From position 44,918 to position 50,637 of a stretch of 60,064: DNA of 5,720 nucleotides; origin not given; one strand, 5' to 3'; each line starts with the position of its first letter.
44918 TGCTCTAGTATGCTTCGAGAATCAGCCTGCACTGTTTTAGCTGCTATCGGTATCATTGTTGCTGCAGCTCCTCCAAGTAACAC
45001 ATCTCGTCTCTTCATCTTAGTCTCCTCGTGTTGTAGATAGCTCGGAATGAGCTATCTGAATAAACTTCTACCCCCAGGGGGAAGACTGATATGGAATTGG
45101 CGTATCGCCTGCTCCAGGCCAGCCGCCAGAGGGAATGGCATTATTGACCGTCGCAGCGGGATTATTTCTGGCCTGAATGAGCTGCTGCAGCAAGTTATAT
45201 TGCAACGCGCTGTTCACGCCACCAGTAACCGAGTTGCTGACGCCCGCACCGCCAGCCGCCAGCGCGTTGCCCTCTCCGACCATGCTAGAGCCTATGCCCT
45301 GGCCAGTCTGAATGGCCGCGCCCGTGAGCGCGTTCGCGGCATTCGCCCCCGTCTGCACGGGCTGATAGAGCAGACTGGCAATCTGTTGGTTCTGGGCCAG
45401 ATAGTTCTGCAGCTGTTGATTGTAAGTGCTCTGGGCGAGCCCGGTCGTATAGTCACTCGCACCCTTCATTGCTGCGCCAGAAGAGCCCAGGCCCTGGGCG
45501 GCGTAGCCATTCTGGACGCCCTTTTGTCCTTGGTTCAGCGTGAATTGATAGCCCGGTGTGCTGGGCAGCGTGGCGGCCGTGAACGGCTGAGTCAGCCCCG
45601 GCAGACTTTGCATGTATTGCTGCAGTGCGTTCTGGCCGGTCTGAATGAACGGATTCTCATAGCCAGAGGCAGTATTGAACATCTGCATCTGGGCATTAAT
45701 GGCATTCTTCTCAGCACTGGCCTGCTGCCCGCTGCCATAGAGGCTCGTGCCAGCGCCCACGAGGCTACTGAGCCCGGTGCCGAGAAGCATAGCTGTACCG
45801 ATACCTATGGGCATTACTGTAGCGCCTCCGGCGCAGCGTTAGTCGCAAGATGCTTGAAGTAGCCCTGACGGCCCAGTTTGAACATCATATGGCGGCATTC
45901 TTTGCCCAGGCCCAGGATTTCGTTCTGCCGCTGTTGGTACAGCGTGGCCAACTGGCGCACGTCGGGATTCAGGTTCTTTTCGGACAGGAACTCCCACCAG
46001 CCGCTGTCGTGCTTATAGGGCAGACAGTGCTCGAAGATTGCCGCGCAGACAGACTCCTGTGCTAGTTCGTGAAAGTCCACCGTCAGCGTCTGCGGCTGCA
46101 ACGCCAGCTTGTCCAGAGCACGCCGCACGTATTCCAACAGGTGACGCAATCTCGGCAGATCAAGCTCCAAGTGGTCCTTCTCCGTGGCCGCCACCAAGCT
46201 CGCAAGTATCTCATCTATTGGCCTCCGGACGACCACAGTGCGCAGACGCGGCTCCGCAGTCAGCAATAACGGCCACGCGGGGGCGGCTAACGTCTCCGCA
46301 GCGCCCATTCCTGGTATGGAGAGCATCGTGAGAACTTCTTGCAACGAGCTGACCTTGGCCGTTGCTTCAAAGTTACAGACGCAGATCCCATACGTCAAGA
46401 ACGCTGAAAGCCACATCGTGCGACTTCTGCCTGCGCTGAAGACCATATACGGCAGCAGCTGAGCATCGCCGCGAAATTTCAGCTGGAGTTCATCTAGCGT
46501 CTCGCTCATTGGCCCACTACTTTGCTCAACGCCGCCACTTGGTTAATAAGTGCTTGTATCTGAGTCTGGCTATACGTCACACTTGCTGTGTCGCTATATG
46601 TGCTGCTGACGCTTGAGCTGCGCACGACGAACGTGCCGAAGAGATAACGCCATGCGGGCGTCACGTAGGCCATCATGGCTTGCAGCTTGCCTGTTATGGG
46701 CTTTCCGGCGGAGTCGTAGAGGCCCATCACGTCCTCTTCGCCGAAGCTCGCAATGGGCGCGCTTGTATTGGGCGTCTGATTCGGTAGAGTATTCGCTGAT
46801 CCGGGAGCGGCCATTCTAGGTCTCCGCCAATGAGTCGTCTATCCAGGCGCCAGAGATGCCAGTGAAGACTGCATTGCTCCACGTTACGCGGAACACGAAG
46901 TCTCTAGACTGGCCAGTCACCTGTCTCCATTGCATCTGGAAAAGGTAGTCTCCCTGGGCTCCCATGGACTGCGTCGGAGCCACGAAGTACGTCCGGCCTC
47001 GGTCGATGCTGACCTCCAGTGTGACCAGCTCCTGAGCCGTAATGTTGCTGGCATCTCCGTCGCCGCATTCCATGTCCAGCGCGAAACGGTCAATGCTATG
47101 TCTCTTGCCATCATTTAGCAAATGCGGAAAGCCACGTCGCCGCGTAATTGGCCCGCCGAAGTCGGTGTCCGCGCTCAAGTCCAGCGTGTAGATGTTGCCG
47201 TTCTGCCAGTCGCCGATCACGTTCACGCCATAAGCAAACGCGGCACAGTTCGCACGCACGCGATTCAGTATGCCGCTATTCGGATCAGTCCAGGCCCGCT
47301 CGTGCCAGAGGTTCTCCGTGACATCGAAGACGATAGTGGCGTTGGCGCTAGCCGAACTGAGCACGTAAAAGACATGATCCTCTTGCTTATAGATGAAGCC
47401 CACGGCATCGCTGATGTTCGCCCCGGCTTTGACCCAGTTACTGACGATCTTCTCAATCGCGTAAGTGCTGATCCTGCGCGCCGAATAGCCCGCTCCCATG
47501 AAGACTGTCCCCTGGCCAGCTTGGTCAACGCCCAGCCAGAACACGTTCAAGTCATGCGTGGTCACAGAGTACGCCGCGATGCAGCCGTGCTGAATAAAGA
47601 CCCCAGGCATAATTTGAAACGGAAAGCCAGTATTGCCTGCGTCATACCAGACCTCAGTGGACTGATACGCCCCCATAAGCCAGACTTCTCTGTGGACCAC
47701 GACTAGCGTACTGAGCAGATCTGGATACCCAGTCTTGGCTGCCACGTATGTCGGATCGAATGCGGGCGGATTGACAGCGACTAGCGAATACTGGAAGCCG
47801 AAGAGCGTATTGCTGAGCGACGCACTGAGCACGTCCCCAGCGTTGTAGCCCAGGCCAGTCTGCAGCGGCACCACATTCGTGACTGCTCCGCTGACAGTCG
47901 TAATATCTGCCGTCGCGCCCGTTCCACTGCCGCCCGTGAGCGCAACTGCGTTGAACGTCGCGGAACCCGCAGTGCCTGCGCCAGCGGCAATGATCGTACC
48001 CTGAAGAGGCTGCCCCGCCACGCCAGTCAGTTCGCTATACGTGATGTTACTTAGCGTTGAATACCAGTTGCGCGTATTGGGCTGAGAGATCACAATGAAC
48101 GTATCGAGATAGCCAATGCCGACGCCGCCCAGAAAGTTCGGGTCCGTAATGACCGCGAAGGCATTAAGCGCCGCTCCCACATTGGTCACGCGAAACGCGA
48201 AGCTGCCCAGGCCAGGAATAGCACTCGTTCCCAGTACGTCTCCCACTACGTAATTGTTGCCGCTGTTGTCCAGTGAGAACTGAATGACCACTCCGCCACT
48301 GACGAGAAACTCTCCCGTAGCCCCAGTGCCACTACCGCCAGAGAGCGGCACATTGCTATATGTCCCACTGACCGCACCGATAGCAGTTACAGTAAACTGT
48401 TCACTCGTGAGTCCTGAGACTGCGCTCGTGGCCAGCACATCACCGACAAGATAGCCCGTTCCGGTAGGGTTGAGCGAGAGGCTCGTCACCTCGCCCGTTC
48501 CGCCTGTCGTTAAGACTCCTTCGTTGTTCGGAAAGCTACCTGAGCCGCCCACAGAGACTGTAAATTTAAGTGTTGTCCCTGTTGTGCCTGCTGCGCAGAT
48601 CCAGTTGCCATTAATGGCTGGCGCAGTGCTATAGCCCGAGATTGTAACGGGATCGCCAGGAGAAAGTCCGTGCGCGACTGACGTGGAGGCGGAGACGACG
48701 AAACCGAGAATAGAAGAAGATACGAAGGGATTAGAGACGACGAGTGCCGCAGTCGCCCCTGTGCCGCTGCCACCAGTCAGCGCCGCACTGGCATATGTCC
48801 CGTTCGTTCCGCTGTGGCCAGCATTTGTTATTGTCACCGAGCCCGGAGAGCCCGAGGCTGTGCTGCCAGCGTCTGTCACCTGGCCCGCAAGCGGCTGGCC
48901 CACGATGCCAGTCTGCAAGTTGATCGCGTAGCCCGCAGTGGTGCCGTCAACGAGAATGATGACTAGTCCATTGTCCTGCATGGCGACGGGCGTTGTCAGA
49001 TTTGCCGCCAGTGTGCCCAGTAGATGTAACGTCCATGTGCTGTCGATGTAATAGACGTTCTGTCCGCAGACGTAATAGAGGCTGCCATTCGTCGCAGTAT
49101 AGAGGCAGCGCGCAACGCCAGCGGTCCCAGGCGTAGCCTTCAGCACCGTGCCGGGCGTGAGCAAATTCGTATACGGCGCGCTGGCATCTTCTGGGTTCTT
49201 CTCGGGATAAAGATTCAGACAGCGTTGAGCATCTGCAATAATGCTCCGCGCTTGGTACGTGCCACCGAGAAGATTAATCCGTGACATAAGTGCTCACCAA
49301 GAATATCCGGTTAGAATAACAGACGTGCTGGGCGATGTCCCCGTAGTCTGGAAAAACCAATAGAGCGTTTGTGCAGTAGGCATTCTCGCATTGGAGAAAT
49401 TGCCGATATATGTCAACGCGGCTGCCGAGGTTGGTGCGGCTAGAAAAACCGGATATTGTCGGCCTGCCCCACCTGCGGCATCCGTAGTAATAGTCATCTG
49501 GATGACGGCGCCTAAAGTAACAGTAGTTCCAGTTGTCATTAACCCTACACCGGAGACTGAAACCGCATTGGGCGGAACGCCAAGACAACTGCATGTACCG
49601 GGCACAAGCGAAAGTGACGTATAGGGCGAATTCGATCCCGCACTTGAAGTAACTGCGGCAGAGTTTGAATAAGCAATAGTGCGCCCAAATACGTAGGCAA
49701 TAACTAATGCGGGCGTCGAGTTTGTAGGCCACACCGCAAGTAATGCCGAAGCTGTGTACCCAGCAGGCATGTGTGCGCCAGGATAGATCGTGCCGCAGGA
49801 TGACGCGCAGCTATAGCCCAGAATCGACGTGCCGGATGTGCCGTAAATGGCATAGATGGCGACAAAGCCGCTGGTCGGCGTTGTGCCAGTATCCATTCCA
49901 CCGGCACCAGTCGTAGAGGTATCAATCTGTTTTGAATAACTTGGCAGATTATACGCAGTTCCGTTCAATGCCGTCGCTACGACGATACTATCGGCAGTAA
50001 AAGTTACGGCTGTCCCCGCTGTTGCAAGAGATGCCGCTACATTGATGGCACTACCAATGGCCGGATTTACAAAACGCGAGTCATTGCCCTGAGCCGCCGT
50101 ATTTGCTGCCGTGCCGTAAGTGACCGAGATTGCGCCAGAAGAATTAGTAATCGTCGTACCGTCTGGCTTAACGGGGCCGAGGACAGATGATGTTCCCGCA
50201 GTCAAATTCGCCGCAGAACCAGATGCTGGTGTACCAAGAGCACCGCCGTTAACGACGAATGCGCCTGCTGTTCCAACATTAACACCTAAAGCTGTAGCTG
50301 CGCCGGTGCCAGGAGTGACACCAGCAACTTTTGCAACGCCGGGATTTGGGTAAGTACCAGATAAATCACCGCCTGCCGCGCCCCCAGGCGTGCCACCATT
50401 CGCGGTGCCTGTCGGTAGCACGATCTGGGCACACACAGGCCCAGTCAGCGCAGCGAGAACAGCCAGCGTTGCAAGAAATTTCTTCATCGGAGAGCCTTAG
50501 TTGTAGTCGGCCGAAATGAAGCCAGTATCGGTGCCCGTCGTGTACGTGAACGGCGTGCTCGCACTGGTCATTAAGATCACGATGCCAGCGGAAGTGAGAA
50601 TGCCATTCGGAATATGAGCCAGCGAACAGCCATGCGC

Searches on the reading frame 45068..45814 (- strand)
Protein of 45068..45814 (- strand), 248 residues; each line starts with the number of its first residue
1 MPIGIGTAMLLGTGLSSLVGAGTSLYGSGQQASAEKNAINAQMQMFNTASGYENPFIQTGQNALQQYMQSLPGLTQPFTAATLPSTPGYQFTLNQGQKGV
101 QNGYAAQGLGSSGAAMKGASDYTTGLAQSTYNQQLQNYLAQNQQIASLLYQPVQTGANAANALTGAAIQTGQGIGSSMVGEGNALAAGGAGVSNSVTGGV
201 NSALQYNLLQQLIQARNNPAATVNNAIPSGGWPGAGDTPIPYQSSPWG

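Call 8: search_protein_families(library=phrogs, proteins=[window:45068-45814:-], max_evalue=0.001)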
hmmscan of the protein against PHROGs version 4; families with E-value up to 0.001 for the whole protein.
window:45068-45814:- (248 aa): 1 family
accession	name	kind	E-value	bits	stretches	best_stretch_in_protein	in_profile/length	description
phrog_598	-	DNA, RNA and nucleotide metabolism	1e-19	72.2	1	16-227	19-221/240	DNA ejection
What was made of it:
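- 45068..45814 (-): Upstream neighbour: 248-aa ejection-type protein (gp7-like position). phrog_598 'DNA ejection', E=1e-19 (call 8).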

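Call 17: search_protein_families(library=pfam, proteins=[window:45068-45814:-], max_evalue=0.01)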
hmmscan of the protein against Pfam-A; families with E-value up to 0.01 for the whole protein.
window:45068-45814:- (248 aa): 0 families

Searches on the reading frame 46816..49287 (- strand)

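Call 8: search_protein_families(library=phrogs, proteins=[window:46816-49287:-], max_evalue=0.001)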
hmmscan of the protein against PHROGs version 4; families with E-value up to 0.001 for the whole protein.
window:46816-49287:- (823 aa): 3 families
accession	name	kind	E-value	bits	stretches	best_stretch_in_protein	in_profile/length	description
phrog_578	-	connector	3.3e-79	267.6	2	519-817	183-468/486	head closure Hc3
phrog_6005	-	head and packaging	6.5e-12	44.8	1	304-498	190-296/1512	virion structural protein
phrog_5342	-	tail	1.1e-06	26.7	0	139-191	2357-2409/3319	tail fiber protein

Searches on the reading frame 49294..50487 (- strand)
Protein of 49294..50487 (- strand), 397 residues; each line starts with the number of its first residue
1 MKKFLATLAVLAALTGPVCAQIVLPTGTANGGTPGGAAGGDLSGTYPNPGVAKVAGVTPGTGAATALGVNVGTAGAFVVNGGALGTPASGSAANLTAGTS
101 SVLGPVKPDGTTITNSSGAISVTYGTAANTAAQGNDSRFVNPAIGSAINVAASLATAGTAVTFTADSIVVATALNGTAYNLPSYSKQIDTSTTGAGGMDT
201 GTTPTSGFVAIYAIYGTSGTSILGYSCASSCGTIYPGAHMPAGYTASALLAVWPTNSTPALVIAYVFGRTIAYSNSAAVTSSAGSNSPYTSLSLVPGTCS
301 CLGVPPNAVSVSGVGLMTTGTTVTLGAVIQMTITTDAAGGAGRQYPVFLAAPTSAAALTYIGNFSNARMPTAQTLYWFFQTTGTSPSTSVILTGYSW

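Call 8: search_protein_families(library=phrogs, proteins=[window:49294-50487:-], max_evalue=0.001)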
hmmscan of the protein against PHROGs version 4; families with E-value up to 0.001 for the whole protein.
window:49294-50487:- (397 aa): 2 families
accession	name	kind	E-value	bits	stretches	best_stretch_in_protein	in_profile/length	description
phrog_11518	-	tail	2.3e-23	83.4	1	114-395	561-810/812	tail fiber protein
phrog_17105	-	unknown function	3.8e-06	26.8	1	145-233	218-305/528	-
